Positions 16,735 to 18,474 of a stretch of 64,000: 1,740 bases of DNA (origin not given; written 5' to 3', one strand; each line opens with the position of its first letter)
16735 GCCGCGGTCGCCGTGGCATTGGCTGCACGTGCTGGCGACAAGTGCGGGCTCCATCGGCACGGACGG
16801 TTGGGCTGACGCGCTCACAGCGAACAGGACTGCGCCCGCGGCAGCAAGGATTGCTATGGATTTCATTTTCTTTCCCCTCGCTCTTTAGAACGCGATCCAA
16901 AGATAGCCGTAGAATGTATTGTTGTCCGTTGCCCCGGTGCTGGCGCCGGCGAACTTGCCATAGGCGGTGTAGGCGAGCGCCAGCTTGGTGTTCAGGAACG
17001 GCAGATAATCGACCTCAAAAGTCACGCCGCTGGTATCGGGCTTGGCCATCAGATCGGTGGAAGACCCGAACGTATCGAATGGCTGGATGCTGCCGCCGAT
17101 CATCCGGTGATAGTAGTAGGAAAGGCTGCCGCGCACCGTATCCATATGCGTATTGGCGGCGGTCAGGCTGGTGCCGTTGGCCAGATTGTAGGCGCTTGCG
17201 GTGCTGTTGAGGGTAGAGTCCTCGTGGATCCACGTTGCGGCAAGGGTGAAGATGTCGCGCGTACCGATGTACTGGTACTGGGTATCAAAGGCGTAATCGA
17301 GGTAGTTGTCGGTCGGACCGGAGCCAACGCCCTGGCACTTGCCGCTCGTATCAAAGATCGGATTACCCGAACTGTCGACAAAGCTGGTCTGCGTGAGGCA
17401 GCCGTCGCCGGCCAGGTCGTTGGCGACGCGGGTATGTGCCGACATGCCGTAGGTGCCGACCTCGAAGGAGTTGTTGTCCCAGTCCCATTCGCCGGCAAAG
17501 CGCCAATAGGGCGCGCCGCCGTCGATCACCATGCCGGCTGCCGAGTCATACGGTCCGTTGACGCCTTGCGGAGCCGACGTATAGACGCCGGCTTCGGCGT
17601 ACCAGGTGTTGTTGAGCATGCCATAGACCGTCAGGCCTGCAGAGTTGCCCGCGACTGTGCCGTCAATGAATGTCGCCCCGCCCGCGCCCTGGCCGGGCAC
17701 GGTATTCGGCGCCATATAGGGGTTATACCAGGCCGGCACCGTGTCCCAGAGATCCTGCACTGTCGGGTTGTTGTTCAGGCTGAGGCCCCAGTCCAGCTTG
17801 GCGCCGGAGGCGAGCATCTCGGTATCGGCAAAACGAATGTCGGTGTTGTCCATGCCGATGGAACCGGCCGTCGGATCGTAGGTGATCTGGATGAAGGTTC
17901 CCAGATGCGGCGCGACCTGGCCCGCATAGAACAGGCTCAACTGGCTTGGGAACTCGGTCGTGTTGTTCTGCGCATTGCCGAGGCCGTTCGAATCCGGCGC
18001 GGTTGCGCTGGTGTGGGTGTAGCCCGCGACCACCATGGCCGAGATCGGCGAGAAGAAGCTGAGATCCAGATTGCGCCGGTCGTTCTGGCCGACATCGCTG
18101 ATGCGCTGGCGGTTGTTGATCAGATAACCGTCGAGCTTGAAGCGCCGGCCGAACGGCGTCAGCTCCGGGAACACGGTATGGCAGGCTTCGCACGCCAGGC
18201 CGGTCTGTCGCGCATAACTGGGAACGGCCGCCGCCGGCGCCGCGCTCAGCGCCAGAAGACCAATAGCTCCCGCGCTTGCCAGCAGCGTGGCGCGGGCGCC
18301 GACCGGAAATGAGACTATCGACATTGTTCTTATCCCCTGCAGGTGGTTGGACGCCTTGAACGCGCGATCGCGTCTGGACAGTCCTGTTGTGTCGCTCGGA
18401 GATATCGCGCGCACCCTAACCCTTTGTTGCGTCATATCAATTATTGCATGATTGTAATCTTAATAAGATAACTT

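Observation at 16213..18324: Cyc2-like fused cytochrome-porin immediately followed by a dihaem c4 cytochrome (cyc2-cyc1-like pair)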

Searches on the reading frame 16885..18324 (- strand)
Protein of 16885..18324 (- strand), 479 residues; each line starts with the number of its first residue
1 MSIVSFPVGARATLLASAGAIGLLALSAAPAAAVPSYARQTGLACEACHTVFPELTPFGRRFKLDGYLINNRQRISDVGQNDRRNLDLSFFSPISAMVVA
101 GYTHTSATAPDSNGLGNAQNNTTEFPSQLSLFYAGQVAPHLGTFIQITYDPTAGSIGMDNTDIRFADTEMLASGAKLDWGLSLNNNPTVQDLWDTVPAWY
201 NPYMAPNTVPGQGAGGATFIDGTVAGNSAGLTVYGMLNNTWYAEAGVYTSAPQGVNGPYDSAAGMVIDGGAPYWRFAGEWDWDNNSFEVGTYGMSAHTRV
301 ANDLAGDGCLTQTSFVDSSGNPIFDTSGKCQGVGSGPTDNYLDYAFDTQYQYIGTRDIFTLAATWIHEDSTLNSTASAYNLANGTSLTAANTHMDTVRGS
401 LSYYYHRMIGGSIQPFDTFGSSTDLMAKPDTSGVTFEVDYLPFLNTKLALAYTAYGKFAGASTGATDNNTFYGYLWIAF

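Call 3: search_protein_families(library=pfam, proteins=[window:16885-18324:-], max_evalue=1)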
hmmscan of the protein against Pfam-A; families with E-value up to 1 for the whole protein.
window:16885-18324:- (479 aa): 0 families

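Call 4: search_protein_families(library=ncbifam, proteins=[window:16885-18324:-], max_evalue=1)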
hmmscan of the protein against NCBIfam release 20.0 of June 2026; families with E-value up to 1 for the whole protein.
window:16885-18324:- (479 aa): 0 families

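Call 5: find_homologous_proteins(query=window:16885-18324:-, max_evalue=0.001)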
Query window:16885-18324:- (479 aa): 4168 proteins with E <= 0.001 among 8000 candidates; the best 120 are listed.
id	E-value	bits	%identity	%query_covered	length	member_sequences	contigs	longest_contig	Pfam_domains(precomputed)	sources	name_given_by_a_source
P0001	3.2e-286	968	89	98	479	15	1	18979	-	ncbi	-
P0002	1.4e-201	689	65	100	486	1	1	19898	-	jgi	jgi:hypothetical protein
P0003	3.2e-199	681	64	100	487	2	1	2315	-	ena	-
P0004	6.9e-197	673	64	94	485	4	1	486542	-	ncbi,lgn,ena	-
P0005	1.1e-196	673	65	93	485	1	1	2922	-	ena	-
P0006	8.8e-195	666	64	98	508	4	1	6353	-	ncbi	-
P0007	4.4e-193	661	66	96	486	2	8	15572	-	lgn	-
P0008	4.2e-192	657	62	100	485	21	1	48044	-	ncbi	-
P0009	1.1e-188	646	62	93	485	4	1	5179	-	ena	-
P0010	1.8e-186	639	63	95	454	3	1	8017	-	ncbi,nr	ncbi:MAG: hypothetical protein KGO02_23450, partial [Alphaproteobacteria bacterium]|nr:hypothetical 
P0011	1.1e-183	630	61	98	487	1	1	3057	-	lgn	-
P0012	2.4e-158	546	56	97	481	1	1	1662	-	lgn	-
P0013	4.0e-117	410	48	96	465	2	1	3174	-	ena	-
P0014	4.8e-116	407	45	92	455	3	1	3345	-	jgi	jgi:hypothetical protein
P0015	5.0e-114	400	47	93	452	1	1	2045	-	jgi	jgi:hypothetical protein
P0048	6.0e-106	373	44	98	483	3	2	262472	-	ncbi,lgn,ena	ncbi:MAG: hypothetical protein WAN51_02270 [Alphaproteobacteria bacterium]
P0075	8.6e-104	366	44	99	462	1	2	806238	-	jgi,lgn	-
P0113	1.5e-101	359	44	94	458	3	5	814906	-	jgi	jgi:hypothetical protein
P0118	2.5e-101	358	43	94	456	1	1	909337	-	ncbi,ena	-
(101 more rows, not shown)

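Call 6: search_solved_structures(query=window:16885-18324:-, max_evalue=10)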
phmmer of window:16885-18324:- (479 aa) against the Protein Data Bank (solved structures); distinct sequences matched with E-value up to 10: 0.
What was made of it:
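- Tried and rejected: Pfam, NCBIfam and PDB sequence searches with the 479-aa protein returned nothing (calls 3, 4, 6).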

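Call 8: find_encoding_contigs(protein=P0001, flank=8000, max_places=3)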
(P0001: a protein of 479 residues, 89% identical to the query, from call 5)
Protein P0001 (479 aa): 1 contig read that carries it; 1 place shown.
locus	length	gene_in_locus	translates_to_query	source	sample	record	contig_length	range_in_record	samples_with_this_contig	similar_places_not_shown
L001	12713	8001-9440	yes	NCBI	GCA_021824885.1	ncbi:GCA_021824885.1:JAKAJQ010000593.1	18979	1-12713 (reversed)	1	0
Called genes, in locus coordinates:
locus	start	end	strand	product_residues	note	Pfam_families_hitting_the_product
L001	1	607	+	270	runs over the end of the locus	PF00924:MS_channel_2nd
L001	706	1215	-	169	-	PF05229:SCPU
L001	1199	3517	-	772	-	PF00577:Usher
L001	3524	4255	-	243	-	PF00345:PapD_N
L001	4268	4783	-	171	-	PF05229:SCPU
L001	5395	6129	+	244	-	-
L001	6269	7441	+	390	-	PF00881:Nitroreductase (faint)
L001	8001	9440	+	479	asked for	-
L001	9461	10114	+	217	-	PF00034:Cytochrom_C, PF13442:Cytochrome_CBB3 (weak)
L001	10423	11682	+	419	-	-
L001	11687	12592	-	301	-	PF01136:Peptidase_U32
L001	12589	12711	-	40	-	?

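Call 15: find_encoding_contigs(protein=P0004, flank=8000, max_places=2)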
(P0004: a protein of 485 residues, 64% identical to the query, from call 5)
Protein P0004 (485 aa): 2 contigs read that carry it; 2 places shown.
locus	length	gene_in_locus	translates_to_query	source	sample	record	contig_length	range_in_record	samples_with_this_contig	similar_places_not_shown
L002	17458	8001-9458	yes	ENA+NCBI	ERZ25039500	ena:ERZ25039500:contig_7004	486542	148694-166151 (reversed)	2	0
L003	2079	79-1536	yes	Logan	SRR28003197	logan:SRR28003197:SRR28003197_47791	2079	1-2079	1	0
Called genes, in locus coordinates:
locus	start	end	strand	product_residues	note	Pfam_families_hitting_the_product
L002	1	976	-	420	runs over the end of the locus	PF00278:Orn_DAP_Arg_deC, PF01168:Ala_racemase_N, PF02784:Orn_Arg_deC_N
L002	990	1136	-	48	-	-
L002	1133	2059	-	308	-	PF00206:Lyase_1, PF14698:ASL_C2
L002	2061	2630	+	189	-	-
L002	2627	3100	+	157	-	PF08534:Redoxin, PF00578:AhpC-TSA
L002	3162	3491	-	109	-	PF00144:Beta-lactamase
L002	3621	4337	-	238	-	PF00144:Beta-lactamase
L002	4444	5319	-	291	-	PF02737:3HCDH_N, PF03446:NAD_binding_2 (weak), PF00725:3HCDH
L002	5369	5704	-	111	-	PF00766:ETF_alpha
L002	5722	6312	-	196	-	PF01012:ETF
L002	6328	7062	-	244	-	PF01012:ETF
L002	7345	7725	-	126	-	PF00034:Cytochrom_C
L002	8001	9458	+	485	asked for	-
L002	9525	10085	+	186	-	PF00034:Cytochrom_C, PF13442:Cytochrome_CBB3 (weak)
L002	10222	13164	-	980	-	PF13491:FtsK_4TM, PF17854:FtsK_alpha, PF01580:FtsK_SpoIIIE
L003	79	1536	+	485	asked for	-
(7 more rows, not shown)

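Call 16: find_encoding_contigs(protein=P0008, flank=8000, max_places=2)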
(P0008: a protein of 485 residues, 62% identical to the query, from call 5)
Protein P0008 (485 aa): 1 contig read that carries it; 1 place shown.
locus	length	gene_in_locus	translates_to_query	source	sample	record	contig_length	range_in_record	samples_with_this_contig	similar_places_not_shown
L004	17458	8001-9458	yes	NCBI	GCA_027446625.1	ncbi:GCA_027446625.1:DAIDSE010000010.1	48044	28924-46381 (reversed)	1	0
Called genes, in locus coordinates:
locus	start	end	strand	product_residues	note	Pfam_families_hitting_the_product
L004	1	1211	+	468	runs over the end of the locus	PF00133:tRNA-synt_1 (faint), PF01406:tRNA-synt_1e, PF09334:tRNA-synt_1g (weak), PF23493:CysS_C (weak)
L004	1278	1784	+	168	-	PF00583:Acetyltransf_1, PF13673:Acetyltransf_10, PF13508:Acetyltransf_7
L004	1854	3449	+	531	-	PF00682:HMGL-like, PF22617:HCS_D2, PF08502:LeuA_dimer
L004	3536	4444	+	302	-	PF00892:EamA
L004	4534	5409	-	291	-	PF02737:3HCDH_N, PF03446:NAD_binding_2 (weak), PF00725:3HCDH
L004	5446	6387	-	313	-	PF01012:ETF, PF00766:ETF_alpha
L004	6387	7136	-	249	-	PF01012:ETF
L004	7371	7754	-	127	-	PF00034:Cytochrom_C (weak)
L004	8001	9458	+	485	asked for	-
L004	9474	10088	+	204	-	PF00034:Cytochrom_C, PF13442:Cytochrome_CBB3 (weak)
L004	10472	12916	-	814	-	PF13491:FtsK_4TM, PF17854:FtsK_alpha, PF01580:FtsK_SpoIIIE, PF09397:FtsK_gamma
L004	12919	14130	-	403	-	PF00155:Aminotran_1_2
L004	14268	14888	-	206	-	-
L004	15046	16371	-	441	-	PF00909:Ammonium_transp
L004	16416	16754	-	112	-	PF00543:P-II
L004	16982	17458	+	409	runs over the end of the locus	PF01494:FAD_binding_3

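Call 17: find_encoding_contigs(protein=P0075, flank=8000, max_places=2)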
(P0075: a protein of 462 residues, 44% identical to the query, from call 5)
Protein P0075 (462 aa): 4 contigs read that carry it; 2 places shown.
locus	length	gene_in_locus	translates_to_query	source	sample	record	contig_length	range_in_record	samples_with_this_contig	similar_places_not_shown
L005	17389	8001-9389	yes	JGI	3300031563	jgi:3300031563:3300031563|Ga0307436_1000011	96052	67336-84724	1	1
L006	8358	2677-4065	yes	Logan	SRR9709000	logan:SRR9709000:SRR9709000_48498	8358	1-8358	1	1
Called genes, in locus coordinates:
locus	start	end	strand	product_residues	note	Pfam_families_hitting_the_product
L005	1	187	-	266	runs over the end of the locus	PF05175:MTS (weak), PF13649:Methyltransf_25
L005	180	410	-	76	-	PF09413:DUF2007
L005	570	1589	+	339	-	PF00348:polyprenyl_synt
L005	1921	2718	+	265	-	PF07386:DUF1499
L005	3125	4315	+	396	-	PF10098:DUF2336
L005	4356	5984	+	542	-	PF08448:PAS_4 (faint), PF00512:HisKA, PF02518:HATPase_c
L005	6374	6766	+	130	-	PF00034:Cytochrom_C, PF13442:Cytochrome_CBB3 (faint)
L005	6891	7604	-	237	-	PF22308:DUF6969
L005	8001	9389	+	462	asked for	-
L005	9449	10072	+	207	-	PF00034:Cytochrom_C, PF13442:Cytochrome_CBB3 (weak)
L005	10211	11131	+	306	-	-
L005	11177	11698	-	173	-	-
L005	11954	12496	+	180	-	PF00156:Pribosyltran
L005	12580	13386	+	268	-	PF00149:Metallophos, PF12850:Metallophos_2 (weak)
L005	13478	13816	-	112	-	PF01894:YjbQ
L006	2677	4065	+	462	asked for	-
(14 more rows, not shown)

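Call 18: find_encoding_contigs(protein=P0118, flank=8000, max_places=2)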
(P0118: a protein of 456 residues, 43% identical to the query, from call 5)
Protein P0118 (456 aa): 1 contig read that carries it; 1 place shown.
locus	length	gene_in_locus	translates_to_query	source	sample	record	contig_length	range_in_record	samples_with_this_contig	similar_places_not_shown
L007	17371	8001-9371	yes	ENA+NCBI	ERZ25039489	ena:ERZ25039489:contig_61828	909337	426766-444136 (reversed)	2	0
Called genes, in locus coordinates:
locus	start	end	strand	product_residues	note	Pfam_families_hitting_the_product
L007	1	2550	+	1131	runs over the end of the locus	PF17757:UvrB_inter, PF21132:MFD_D3, PF02559:CarD_TRCF_RID, PF00270:DEAD, PF04851:ResIII, PF00271:Helicase_C, PF03461:TRCF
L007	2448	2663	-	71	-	-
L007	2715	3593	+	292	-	PF13284:DUF4072, PF00702:Hydrolase, PF12710:HAD, PF08282:Hydrolase_3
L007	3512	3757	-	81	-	PF11943:DUF3460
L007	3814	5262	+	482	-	PF05227:CHASE3, PF00672:HAMP, PF00512:HisKA, PF02518:HATPase_c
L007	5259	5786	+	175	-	-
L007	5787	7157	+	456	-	PF00072:Response_reg, PF00158:Sigma54_activat, PF13191:AAA_16 (faint), PF01078:Mg_chelatase (faint), PF14532:Sigma54_activ_2, PF07728:AAA_5 (weak), PF25601:AAA_lid_14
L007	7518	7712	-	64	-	PF04384:Fe-S_assembly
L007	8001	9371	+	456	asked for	-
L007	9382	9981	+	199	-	PF00034:Cytochrom_C (weak), PF13442:Cytochrome_CBB3 (faint), PF00034:Cytochrom_C (weak)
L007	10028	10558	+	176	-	-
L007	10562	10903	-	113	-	PF00111:Fer2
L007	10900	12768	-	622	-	PF00012:HSP70, PF06723:MreB_Mbl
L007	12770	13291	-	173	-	PF07743:HSCB_C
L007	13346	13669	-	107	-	PF01521:Fe-S_biosyn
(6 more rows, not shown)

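Call 26: list_cluster_members(proteins=[window:16885-18324:-, P0001, P0004, P0008, P0006, P0048, P0113, P0118])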
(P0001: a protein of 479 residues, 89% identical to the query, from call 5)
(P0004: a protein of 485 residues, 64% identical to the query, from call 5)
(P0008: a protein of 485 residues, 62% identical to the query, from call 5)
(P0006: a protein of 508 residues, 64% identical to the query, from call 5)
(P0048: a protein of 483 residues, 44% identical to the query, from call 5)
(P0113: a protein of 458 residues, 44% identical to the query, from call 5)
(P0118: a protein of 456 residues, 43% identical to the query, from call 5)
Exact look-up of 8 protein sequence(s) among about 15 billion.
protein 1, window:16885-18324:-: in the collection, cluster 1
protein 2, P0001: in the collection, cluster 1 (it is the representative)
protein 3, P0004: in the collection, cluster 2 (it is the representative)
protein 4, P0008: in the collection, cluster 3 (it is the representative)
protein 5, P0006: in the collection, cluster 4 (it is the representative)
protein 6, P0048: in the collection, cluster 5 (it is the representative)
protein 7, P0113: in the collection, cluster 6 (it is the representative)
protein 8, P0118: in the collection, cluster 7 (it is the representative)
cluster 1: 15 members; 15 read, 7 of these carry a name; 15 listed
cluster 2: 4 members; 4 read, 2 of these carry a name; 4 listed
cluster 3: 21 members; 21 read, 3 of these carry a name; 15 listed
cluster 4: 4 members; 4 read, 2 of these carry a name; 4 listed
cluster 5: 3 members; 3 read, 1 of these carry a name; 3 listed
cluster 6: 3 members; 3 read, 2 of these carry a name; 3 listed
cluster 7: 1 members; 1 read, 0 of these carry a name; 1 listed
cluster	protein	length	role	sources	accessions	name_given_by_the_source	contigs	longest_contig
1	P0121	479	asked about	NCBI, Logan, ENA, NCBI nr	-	-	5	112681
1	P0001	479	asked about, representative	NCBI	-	-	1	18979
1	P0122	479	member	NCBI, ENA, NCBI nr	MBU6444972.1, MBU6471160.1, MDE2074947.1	MAG: hypothetical protein KGR48_13790 [Alphaproteobacteria bacterium] | hypothetical protein [Alphaproteobacteria bacterium]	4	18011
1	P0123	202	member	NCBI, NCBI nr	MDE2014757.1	MAG: hypothetical protein KGJ75_17715, partial [Alphaproteobacteria bacterium] | hypothetical protein [Alphaproteobacteria bacterium]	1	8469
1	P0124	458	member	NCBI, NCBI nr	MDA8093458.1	MAG: hypothetical protein M0T84_06005, partial [Betaproteobacteria bacterium] | hypothetical protein [Betaproteobacteria bacterium]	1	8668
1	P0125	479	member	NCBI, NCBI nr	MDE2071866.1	MAG: hypothetical protein KGJ81_00360 [Alphaproteobacteria bacterium] | hypothetical protein [Alphaproteobacteria bacterium]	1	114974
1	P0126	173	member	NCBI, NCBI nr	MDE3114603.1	MAG: hypothetical protein KGL26_03275, partial [Pseudomonadota bacterium] | hypothetical protein [Pseudomonadota bacterium]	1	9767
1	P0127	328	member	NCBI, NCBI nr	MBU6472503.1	MAG: hypothetical protein KGQ94_07585, partial [Alphaproteobacteria bacterium] | hypothetical protein [Alphaproteobacteria bacterium]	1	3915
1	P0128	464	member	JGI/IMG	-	hypothetical protein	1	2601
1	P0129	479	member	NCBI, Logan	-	-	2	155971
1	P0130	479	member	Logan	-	-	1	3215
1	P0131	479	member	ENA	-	-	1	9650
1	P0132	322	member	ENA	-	-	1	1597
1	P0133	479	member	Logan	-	-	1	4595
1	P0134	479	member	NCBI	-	-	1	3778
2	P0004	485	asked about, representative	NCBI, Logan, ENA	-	-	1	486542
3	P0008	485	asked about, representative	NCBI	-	-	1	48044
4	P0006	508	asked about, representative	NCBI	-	-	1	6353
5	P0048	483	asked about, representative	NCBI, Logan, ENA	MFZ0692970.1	MAG: hypothetical protein WAN51_02270 [Alphaproteobacteria bacterium]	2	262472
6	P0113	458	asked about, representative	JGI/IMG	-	hypothetical protein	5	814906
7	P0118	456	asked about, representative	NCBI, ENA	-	-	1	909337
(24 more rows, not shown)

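Call 28: find_encoding_contigs(protein=window:16885-18324:-, flank=10000, max_places=5)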
Protein window:16885-18324:- (479 aa): 7 contigs read that carry it; 5 places shown.
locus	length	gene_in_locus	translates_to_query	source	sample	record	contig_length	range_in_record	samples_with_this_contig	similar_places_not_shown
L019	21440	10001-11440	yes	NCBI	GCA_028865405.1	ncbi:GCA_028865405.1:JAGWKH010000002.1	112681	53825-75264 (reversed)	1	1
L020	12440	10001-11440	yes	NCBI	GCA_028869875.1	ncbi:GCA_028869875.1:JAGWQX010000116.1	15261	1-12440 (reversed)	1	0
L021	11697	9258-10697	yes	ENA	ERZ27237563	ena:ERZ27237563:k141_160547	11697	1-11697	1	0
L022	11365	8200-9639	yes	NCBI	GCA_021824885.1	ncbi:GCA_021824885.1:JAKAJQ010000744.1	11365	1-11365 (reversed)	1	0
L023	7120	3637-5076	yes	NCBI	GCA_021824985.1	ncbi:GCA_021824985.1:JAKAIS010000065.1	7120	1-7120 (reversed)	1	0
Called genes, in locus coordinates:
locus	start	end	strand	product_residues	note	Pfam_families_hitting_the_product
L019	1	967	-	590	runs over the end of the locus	PF06505:XylR_N, PF02830:V4R, PF00158:Sigma54_activat, PF14532:Sigma54_activ_2, PF25601:AAA_lid_14, PF02954:HTH_8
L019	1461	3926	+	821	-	PF07715:Plug, PF00593:TonB_dep_Rec_b-barrel, PF14905:OMP_b-brl_3 (weak)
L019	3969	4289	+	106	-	-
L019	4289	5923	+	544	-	PF00732:GMC_oxred_N, PF13450:NAD_binding_8 (weak), PF05199:GMC_oxred_C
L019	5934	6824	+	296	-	PF00106:adh_short, PF08659:KR, PF13561:adh_short_C2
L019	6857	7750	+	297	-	PF00106:adh_short, PF08659:KR, PF13561:adh_short_C2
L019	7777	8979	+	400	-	PF07690:MFS_1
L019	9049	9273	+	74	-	-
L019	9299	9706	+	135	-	-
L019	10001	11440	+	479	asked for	-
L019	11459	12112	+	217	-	PF00034:Cytochrom_C, PF13442:Cytochrome_CBB3 (weak)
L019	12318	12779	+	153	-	-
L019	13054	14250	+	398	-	-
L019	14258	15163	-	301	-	PF01136:Peptidase_U32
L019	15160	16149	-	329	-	PF01136:Peptidase_U32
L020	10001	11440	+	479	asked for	-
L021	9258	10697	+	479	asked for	-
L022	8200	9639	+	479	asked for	-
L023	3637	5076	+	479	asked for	-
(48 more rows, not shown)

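Call 40: predict_structure(alignment_id=A2)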
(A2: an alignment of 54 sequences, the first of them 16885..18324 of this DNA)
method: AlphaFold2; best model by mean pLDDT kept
length: 479 residues; sequences in the alignment: 54
mean_pLDDT: 73.7   pTM: 0.75
mean pLDDT of the five models: 73.7, 73.4, 72.3, 71.6, 70.6
residues with pLDDT >= 90: 100; 70-90: 213; 50-70: 90; < 50: 76
segments of 3 or more residues with pLDDT < 50: 1-5, 27-55, 71-78, 199-214, 304-314
pLDDT, mean of each block of 10 residues (from residue 1): 54 84 61 29 34 55 76 48 50 77 67 56 78 84 86 75 91 95 80 64 40 56 72 94 94 65 76 94 92 91 49 48 56 79 94 85 92 87 84 89 86 88 76 87 79 83 75 81
secondary structure, 60 per line:
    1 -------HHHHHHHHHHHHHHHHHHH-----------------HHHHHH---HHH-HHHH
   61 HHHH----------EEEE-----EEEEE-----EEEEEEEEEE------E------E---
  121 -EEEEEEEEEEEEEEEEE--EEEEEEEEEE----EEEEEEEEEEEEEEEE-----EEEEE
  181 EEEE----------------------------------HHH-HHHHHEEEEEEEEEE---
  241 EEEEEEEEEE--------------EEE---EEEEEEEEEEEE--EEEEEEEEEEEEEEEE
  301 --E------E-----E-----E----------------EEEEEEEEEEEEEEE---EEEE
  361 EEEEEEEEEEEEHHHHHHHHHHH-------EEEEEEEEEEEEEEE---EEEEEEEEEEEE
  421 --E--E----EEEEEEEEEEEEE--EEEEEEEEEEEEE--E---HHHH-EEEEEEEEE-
elements in order: H8-26 H44-49 H57-64 E75-78 E84-88 E94-103 E122-138 E141-150 E155-170 E176-184 H223-227 E228-237 E241-250 E265-267 E271-282 E285-300 E339-353 E357-372 H373-383 E391-405 E409-420 E431-443 E446-458 H465-468 E470-478
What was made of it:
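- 18226..18324 (-): Signal peptide (residues 1-33), predicted cleavage after AAA. The model has a helix at residues 8-26 (call 40).
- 16888..18102 (-): Beta-barrel porin domain (about residues 75-479) ending in the aromatic-x-Phe terminus ...LWIAF. AlphaFold2 model: pLDDT 73.7, pTM 0.75, about 16-17 long strands (call 40).
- The haem region of the model has low confidence, with pLDDT below 50 for residues 27-55 (call 40).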

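Call 42: find_related_loci(query=A2, collection=metagenome_contigs, flank=4000)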
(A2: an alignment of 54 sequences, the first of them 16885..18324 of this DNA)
Query A2 (479 aa) in metagenome_contigs; peptide patterns used: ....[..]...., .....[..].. (x = any residue, [..] = any of these).
600 stretches matched a pattern (row limit reached: there are more); 586 encode a relative of the query (tblastn E <= 1e-3); the best 80 are kept; 80 distinct loci.
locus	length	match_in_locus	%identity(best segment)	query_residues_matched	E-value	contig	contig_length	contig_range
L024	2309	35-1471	89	1-479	0e+0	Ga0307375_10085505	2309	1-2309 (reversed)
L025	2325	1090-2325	65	9-425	0e+0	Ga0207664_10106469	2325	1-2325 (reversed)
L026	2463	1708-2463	87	1-252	2e-156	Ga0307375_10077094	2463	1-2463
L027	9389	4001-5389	42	12-479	8e-113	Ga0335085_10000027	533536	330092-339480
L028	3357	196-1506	46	23-479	1e-112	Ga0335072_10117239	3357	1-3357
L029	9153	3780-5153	43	24-479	5e-110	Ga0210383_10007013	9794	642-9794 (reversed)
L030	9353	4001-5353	43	30-479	3e-109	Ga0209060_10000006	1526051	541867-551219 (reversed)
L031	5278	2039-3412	43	5-479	1e-108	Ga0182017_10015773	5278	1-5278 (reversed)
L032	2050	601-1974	44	28-479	9e-114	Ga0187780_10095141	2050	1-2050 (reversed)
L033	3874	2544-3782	46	34-479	1e-108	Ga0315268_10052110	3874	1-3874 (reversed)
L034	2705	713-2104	42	18-479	2e-111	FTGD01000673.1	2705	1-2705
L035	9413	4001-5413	43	11-479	6e-107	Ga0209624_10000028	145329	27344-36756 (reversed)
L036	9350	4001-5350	42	14-479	2e-106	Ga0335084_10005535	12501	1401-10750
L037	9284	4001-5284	44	31-479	1e-106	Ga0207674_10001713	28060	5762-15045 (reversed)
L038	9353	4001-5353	44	31-479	2e-106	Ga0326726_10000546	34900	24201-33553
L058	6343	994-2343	42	20-479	9e-102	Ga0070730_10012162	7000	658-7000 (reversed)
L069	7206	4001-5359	41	19-479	2e-100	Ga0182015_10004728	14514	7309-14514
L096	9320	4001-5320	41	30-479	2e-95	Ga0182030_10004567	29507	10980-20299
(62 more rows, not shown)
